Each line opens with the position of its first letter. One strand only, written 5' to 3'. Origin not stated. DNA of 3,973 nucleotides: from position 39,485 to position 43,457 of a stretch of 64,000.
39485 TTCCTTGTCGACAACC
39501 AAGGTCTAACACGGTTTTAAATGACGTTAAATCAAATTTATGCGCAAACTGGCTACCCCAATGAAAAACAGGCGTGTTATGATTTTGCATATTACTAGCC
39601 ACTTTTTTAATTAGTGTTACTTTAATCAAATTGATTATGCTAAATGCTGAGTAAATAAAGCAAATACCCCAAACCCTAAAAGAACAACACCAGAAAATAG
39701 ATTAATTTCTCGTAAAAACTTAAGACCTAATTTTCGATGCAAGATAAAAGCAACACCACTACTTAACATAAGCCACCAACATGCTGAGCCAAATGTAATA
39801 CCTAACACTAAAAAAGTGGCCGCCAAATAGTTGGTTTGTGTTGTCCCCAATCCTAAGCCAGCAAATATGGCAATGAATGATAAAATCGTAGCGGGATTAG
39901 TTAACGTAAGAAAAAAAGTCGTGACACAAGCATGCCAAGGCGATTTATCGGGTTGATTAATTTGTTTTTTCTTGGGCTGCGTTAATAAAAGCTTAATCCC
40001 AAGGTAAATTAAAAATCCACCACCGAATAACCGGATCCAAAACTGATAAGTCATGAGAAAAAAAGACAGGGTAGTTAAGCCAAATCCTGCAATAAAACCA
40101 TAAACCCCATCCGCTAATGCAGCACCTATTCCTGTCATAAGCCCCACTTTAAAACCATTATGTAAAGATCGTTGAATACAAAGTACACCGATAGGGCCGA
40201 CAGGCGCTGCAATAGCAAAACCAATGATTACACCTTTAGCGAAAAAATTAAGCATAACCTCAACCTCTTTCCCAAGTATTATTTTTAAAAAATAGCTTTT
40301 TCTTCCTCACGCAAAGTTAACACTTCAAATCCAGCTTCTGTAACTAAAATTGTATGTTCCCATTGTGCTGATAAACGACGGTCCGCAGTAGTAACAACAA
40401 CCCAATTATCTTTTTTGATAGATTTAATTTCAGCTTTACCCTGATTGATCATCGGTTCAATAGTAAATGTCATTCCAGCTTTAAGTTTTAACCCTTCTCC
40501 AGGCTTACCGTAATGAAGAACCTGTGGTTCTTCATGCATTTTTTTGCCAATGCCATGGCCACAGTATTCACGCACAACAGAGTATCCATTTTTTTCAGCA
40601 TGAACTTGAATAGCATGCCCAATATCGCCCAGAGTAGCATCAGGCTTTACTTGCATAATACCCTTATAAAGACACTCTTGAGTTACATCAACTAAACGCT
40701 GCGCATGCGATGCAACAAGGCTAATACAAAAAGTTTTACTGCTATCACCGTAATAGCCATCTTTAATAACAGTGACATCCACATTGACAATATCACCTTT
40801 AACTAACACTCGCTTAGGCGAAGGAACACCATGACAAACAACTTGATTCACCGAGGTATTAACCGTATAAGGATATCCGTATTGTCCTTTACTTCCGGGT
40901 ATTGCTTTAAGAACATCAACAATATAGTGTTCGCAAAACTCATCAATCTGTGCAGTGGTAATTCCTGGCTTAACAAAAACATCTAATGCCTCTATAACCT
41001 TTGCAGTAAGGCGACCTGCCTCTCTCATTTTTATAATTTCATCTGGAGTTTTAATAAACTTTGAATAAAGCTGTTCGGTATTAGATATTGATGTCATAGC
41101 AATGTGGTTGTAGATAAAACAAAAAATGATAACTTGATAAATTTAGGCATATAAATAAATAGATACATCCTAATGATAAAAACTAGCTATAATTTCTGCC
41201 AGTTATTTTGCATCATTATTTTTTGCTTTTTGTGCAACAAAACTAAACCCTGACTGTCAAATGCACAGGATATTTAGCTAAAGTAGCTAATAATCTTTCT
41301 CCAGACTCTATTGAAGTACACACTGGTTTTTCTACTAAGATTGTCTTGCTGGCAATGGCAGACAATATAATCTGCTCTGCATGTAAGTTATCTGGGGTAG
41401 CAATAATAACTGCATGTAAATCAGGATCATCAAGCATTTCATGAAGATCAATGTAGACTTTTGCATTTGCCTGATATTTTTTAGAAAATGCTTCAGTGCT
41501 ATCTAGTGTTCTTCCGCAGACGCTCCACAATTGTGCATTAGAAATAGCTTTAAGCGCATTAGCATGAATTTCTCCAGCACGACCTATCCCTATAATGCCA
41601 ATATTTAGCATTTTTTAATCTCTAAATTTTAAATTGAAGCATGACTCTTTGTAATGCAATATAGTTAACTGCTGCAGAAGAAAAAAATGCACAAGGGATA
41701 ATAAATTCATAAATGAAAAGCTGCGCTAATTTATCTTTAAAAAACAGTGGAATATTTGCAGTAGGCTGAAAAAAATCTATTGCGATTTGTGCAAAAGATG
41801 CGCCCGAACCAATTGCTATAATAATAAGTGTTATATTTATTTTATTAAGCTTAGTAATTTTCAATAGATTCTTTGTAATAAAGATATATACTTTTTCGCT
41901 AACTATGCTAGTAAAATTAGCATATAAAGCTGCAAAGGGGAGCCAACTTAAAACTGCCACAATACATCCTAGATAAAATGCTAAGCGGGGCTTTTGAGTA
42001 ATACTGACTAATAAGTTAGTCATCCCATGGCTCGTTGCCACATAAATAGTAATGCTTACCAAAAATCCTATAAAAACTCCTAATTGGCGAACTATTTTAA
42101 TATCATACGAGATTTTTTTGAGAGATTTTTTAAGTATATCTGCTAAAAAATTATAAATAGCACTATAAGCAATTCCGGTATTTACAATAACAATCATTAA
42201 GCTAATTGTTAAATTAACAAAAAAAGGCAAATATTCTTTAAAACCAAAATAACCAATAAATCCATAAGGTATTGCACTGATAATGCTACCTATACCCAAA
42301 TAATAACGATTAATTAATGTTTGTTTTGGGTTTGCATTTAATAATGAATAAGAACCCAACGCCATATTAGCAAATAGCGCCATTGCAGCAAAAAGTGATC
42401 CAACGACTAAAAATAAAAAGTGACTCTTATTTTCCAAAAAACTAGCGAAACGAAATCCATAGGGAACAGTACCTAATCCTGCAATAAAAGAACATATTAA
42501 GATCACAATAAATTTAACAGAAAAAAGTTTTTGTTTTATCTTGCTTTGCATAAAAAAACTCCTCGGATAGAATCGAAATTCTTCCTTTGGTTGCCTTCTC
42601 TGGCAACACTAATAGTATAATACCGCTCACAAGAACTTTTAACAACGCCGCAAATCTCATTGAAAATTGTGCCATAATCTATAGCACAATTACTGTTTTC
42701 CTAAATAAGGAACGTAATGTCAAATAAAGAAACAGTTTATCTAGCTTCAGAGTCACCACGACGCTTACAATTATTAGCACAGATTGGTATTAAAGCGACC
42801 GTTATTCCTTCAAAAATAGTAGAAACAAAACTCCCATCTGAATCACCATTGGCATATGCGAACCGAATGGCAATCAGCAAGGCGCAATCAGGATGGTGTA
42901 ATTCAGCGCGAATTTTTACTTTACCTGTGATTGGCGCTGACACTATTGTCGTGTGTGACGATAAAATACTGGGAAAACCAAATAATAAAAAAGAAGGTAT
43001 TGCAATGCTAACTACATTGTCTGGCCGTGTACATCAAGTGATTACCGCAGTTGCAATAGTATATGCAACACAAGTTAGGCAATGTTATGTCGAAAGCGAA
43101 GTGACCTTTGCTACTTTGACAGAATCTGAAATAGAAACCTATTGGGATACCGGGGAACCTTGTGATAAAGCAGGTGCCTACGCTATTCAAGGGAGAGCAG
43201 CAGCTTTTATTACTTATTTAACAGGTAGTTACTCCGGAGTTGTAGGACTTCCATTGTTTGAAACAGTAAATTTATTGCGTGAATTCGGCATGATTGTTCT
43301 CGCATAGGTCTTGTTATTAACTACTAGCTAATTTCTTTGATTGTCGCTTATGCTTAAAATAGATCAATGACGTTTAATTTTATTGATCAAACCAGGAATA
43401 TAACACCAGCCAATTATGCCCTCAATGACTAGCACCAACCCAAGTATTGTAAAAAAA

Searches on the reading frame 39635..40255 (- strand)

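Call 65: search_protein_families(library=ncbifam, proteins=[window:39635-40255:-], max_evalue=0.01)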
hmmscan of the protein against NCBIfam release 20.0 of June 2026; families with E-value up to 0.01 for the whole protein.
window:39635-40255:- (206 aa): 7 families
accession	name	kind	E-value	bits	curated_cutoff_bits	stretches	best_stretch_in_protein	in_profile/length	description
TIGR00949.1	2A76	subfamily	3.7e-20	72.4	183.95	1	21-197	4-183/185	homoserine/threonine efflux transporter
NF008201.0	PRK10958.1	equivalog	1.8e-08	34.2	165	1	15-196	21-204/212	leucine efflux protein LeuE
TIGR00948.1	2a75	equivalog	1.3e-07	31.5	213.65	1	17-191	3-176/177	L-lysine exporter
NF006801.0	PRK09304.1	equivalog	6e-06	26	298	1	1-193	1-192/211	arginine exporter ArgO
NF007812.0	PRK10520.1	equivalog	0.00078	19.1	209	1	22-154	23-153/206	homoserine/homoserine lactone efflux protein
NF007591.0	PRK10229.1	equivalog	0.0017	18.1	288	1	13-200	14-203/206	threonine export protein RhtC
TIGR03716.1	R_switched_YkoY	subfamily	0.0021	17.7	138.5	1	52-145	38-126/220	integral membrane protein, YkoY family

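Call 66: search_protein_families(library=pfam, proteins=[window:39635-40255:-], max_evalue=0.01)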
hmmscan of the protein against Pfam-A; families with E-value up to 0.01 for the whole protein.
window:39635-40255:- (206 aa): 2 families
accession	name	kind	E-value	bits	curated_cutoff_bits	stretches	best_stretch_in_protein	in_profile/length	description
PF01810.24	LysE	-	3.9e-27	95.4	25.6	1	14-201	2-191/193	LysE type translocator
PF03741.22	TerC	-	0.00081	19.6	27.8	1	58-153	46-139/178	Integral membrane protein TerC family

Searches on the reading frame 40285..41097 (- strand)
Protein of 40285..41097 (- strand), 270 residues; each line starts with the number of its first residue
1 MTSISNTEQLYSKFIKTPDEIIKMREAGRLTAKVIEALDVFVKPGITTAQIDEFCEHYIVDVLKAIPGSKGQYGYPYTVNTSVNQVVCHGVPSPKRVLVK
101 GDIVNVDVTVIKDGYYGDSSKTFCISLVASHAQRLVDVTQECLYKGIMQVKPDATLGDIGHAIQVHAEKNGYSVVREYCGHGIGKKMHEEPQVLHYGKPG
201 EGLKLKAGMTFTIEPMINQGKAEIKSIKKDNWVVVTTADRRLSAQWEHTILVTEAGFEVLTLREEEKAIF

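Call 65: search_protein_families(library=ncbifam, proteins=[window:40285-41097:-], max_evalue=0.01)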
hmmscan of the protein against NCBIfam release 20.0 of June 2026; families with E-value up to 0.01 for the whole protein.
window:40285-41097:- (270 aa): 12 families
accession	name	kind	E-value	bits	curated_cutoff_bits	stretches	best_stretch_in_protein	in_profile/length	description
TIGR00500.1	met_pdase_I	equivalog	1.5e-90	303.1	171.35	1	15-262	3-246/247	type I methionyl aminopeptidase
NF008970.0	PRK12318.1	equivalog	6.7e-68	229.1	267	1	10-264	38-290/291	methionyl aminopeptidase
NF009533.0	PRK12897.1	equivalog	3.2e-62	210.1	488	1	15-261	4-246/248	type I methionyl aminopeptidase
NF005583.0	PRK07281.1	equivalog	4.2e-51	173.9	445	2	114-267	132-284/286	methionyl aminopeptidase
TIGR00501.1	met_pdase_II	equivalog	2.6e-27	96.2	222.65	1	23-227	7-201/295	type II methionyl aminopeptidase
NF007310.0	PRK09795.1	equivalog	5.8e-15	55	393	1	13-253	125-358/361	aminopeptidase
NF040821.1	dipep_PepQ_Arch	equivalog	2.5e-13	49.8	630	1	14-242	121-338/346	Xaa-Pro dipeptidase PepQ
NF008131.0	PRK10879.1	equivalog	6.3e-08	31.8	465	1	13-160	171-312/438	Xaa-Pro aminopeptidase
TIGR00495.1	crvDNA_42K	hypoth_equivalog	1.2e-07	30.7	430.05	1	14-181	13-187/383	ErbB3-binding protein EBP1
NF043017.1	DimsulpropLyDddP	equivalog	2.4e-05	23.3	600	1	12-237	202-427/443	dimethylsulfonioproprionate lyase DddP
NF011720.0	PRK15173.1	subfamily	0.00085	18.4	420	1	13-187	113-280/343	peptidase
NF011173.0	PRK14575.1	equivalog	0.00089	18.3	850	1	13-187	176-343/406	putative peptidase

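Call 66: search_protein_families(library=pfam, proteins=[window:40285-41097:-], max_evalue=0.01)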
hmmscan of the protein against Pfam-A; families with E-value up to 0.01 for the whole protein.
window:40285-41097:- (270 aa): 1 family
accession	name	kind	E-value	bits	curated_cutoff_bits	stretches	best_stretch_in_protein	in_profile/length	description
PF00557.29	Peptidase_M24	-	1.1e-51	176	23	1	23-254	2-208/208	Metallopeptidase family M24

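Call 78: search_solved_structures(query=window:40285-41094:-, max_evalue=1e-30)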
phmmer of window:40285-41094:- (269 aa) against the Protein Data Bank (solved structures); distinct sequences matched with E-value up to 1e-30: 49.
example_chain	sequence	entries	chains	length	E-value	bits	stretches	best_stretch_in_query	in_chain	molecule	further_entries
4juq_A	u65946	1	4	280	7.7e-100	336.9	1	13-265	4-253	Methionine aminopeptidase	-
4fo7_A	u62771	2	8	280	7.9e-100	336.9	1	13-265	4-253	Methionine aminopeptidase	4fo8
2gu4_A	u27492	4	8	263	3.8e-87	295.3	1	13-265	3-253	Methionine aminopeptidase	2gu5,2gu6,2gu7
1mat_A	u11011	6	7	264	4.8e-87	295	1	14-265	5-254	METHIONYL AMINOPEPTIDASE | Methionine aminopeptidase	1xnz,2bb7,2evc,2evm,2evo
4a6v_A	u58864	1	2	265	4.9e-87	294.9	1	14-265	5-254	METHIONINE AMINOPEPTIDASE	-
2p99_A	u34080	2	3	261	5.1e-87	294.9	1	14-265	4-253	Methionine aminopeptidase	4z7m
2p98_A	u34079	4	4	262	5.1e-87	294.9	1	14-265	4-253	Methionine aminopeptidase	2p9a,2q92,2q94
2gg0_A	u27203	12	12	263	5.2e-87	294.8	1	14-265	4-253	Methionine aminopeptidase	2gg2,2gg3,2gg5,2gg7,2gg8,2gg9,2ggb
2gtx_A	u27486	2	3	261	6.6e-87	294.5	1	14-265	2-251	Methionine aminopeptidase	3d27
1yvm_A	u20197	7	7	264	6.8e-87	294.5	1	14-265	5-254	Methionine aminopeptidase | PROTEIN (METHIONINE AMINOPEPTIDASE)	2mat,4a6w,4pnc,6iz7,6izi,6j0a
3mat_A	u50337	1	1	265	6.9e-87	294.4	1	14-265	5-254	METHIONINE AMINOPEPTIDASE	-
1c21_A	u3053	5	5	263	7.4e-87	294.3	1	14-265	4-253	METHIONINE AMINOPEPTIDASE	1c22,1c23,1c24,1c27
4mat_A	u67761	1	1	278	8.3e-87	294.2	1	14-265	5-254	PROTEIN (METHIONINE AMINOPEPTIDASE)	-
6mrf_A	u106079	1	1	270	8.5e-84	284.3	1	12-265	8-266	Methionine aminopeptidase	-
3mx6_A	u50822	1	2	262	9.3e-77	261.2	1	14-263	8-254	Methionine aminopeptidase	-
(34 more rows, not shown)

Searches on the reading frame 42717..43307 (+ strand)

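Call 65: search_protein_families(library=ncbifam, proteins=[window:42717-43307:+], max_evalue=0.01)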
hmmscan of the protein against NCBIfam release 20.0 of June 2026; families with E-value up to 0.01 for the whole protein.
window:42717-43307:+ (196 aa): 14 families
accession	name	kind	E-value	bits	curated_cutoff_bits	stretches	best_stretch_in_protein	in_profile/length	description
NF003403.0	PRK04694.1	equivalog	4e-56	189.8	300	1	7-191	2-188/190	Maf-like protein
NF010948.0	PRK14368.1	equivalog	1.9e-54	184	291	1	1-192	1-191/193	Maf-like protein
TIGR00172.1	maf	subfamily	3.3e-48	163.6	117.15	1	4-188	2-185/185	Maf family nucleotide pyrophosphatase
NF002401.0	PRK01441.1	equivalog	5.8e-47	159.9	317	1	1-193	1-198/207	Maf-like protein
NF010947.0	PRK14367.1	equivalog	6.9e-47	159.2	315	1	5-191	2-192/202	Maf-like protein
NF010942.0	PRK14362.1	equivalog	8e-46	156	290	1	4-194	11-202/210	Maf-like protein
NF010946.0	PRK14366.1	equivalog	3.1e-42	144.2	284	1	5-190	5-189/195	Maf-like protein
NF010944.0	PRK14364.1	equivalog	4.1e-42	143.8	311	1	9-188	1-177/181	Maf-like protein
NF000867.0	PRK00078.1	equivalog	7.7e-41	139.9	249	1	7-192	3-190/192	Maf-like protein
NF010941.0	PRK14361.1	equivalog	2.2e-37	128.5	272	1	4-194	5-191/194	Maf-like protein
NF010945.0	PRK14365.1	equivalog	1e-36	126.4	273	1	7-194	4-191/197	Maf-like protein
NF010943.0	PRK14363.1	equivalog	2.5e-35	121.9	273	1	7-191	3-184/204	Maf-like protein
NF003141.0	PRK04056.1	equivalog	3.3e-23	82.3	161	1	7-179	2-172/181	septum formation inhibitor Maf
NF002690.0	PRK02478.1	equivalog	9.4e-19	67.7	269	1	5-193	3-197/199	Maf-like protein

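Call 66: search_protein_families(library=pfam, proteins=[window:42717-43307:+], max_evalue=0.01)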
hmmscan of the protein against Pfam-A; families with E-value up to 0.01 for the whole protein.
window:42717-43307:+ (196 aa): 1 family
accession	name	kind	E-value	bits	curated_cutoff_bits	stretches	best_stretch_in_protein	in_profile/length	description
PF02545.19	Maf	-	1.6e-57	194.7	27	1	7-190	2-187/187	Maf-like protein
